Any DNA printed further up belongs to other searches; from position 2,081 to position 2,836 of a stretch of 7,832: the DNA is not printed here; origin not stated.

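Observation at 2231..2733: AT-rich gene for a small exported protein inserted between the baseplate operon and the immunity module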

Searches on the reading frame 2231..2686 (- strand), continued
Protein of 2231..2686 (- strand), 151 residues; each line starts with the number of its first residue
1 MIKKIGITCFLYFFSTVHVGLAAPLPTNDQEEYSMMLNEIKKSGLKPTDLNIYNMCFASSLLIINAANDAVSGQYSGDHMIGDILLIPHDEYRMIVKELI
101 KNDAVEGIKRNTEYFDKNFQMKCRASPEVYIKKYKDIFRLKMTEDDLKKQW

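Call 54: fold_search(model_id=the predicted structure, library=pdb)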
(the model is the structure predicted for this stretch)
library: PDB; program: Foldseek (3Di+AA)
matches with E <= 10: 25; with E <= 0.001: 0
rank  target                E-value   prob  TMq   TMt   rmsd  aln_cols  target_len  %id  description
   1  5xup_B                2.9e+00  0.13  0.32  0.27   9.9       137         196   11  Crystal structure of TRF1 and TERB1 (released 2017-11-01)
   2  8hi1_C                5.4e+00  0.02  0.18  0.12  17.6       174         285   13  Streptococcus thermophilus Cas1-Cas2- prespacer ternary complex (released 2023-09-13)
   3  9hd3                  6.0e+00  0.08  0.33  0.27  11.0       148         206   10  Crystal structure of human TRF1 TRFH domain in complex with compound 27 (released 2025-11-19)
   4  9div_H                6.0e+00  0.02  0.15  0.16  16.8       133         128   14  The crystal structure of de novo designed ChuA binding protein C8 (released 2025-05-21)
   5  4iji_F                6.3e+00  0.03  0.16  0.13  16.1       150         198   11  Crystal structure of a glutathione transferase family member from Psuedomonas fluorescens Pf-5, target EFI-900011, wit (released 2013-02-20)
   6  9div_A                6.7e+00  0.02  0.15  0.16  18.1       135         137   16  The crystal structure of de novo designed ChuA binding protein C8 (released 2025-05-21)
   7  7y5e_Q6               6.7e+00  0.02  0.16  0.17  16.8       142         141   14  In situ single-PBS-PSII-PSI-LHCs megacomplex. (released 2023-02-01)
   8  4iji_E                7.0e+00  0.02  0.17  0.14  16.4       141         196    9  Crystal structure of a glutathione transferase family member from Psuedomonas fluorescens Pf-5, target EFI-900011, wit (released 2013-02-20)
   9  9div_G                7.4e+00  0.02  0.16  0.17  16.5       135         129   15  The crystal structure of de novo designed ChuA binding protein C8 (released 2025-05-21)
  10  4cv5_A                7.4e+00  0.02  0.17  0.15  21.3       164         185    8  yeast NOT1 CN9BD-CAF40 complex (released 2014-05-07)
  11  8ekp_A                7.4e+00  0.02  0.20  0.07  15.8       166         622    8  Apo rat TRPV2 in nanodiscs, state 1 (released 2023-09-27)
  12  2nq2_B                7.4e+00  0.02  0.19  0.12  16.0       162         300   10  An inward-facing conformation of a putative metal-chelate type ABC transporter. (released 2007-01-02)
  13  4l7e_A                7.4e+00  0.01  0.14  0.12  15.2       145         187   10  Three dimensional structure of mutant D78A of human HD domain-containing protein 2, Genomics Consortium (NESG) Target  (released 2013-07-24)
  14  9div_C                7.8e+00  0.02  0.15  0.16  17.7       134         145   12  The crystal structure of de novo designed ChuA binding protein C8 (released 2025-05-21)
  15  5jef_A                8.2e+00  0.06  0.29  0.22  16.2       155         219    8  Fragment of nitrate/nitrite sensor histidine kinase NarQ (WT) in asymmetric holo state (released 2017-05-31)
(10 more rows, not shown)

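Call 55: search_dna_similar(query=window:2231-2686:-, collection=plasmids, mode=protein, max_evalue=10, max_rows=15)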
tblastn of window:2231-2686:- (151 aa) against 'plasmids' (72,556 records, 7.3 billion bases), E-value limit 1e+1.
Records with a match: 3; places in all: 3; records where one place covers at least 80% of the query: 0.
Best place of each record, by identity: <60% 3.
By first word of the organism name: Paracoccus 2; Nicoliella 1.
By predicted mobility (MOB-suite, as given by PLSDB): non-mobilizable 3.
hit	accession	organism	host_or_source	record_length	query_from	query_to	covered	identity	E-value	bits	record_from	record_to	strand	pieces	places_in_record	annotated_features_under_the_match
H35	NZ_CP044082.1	Paracoccus yeei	Homo sapiens,clinical isolate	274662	29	99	47%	28.2%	7e+0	34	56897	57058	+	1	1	GntR family transcriptional regulator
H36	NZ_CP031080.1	Paracoccus yeei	Homo sapiens,single cell,eye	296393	29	99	47%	28.2%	7e+0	34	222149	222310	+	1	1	GntR family transcriptional regulator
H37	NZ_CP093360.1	Nicoliella spurrieriana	Tetragonula carbonaria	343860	14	53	26%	37.5%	5e+0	34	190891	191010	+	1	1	hisJ: histidinol-phosphatase HisJ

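Call 58: find_related_loci(query=A1, collection=genome_contigs, flank=6000)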
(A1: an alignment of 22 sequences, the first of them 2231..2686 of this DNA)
Query A1 (151 aa) in genome_contigs; peptide patterns used: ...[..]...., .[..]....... (x = any residue, [..] = any of these).
128 stretches matched a pattern; 1 encode a relative of the query (tblastn E <= 1e-3); 1 distinct loci.
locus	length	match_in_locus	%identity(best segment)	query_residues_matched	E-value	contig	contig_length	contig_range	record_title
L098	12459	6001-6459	56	1-151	7e-54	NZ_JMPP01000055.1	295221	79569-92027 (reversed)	Raoultella planticola ATCC 33531 GRPL.assembly.55, whole genome shotgun sequence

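Call 67: find_encoding_contigs(protein=P0011, flank=4000, max_places=2)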
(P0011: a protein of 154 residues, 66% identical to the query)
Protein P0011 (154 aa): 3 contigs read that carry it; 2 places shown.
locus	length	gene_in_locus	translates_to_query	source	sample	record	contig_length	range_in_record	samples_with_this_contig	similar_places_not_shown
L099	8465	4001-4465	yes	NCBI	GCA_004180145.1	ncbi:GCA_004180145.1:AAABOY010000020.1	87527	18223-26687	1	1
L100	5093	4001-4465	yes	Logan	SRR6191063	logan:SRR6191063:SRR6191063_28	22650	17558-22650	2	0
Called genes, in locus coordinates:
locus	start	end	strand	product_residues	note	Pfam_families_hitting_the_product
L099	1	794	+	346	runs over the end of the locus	-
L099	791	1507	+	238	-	-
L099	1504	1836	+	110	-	-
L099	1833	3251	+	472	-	PF16190:E1_FCCH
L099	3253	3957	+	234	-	-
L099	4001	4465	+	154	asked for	-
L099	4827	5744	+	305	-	PF03406:Phage_fiber_2 (weak)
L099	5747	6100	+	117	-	PF02413:Caudo_TAP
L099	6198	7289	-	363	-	PF01757:Acyl_transf_3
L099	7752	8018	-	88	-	-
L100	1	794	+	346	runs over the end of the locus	-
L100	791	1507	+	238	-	-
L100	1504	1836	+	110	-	-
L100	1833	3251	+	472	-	PF16190:E1_FCCH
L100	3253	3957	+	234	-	-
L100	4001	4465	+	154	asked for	-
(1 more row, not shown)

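Call 68: find_encoding_contigs(protein=P0004, flank=4000, max_places=2)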
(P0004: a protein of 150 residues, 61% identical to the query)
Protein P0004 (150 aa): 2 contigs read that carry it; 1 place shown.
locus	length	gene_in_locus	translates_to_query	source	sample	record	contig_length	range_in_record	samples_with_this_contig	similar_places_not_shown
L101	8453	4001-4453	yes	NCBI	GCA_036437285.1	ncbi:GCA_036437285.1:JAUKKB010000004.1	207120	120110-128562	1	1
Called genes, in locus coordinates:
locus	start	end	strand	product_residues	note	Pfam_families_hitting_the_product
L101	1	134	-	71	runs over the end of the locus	PF01258:zf-dskA_traR (faint)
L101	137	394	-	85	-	-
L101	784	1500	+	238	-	-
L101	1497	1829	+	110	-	-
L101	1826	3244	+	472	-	PF04865:Baseplate_J (weak), PF16190:E1_FCCH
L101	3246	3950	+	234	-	-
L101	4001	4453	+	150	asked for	-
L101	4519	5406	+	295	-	-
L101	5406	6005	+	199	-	PF28596:Caudo_TAP_N, PF02413:Caudo_TAP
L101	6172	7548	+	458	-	PF03629:SASA (faint)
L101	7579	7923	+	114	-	-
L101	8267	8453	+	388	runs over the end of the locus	PF00768:Peptidase_S11, PF13354:Beta-lactamase2, PF07943:PBP5_C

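Call 69: find_encoding_contigs(protein=P0009, flank=4000, max_places=2)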
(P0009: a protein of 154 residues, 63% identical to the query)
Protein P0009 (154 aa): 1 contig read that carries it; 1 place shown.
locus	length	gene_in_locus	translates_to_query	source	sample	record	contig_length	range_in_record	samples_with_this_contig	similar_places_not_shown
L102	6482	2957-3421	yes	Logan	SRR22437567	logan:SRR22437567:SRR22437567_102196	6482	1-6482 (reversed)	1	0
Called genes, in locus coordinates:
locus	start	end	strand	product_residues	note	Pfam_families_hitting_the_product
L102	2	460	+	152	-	?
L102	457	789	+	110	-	-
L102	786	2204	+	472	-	PF04865:Baseplate_J, PF16190:E1_FCCH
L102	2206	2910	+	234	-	-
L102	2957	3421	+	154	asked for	-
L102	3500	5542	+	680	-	-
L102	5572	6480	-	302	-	?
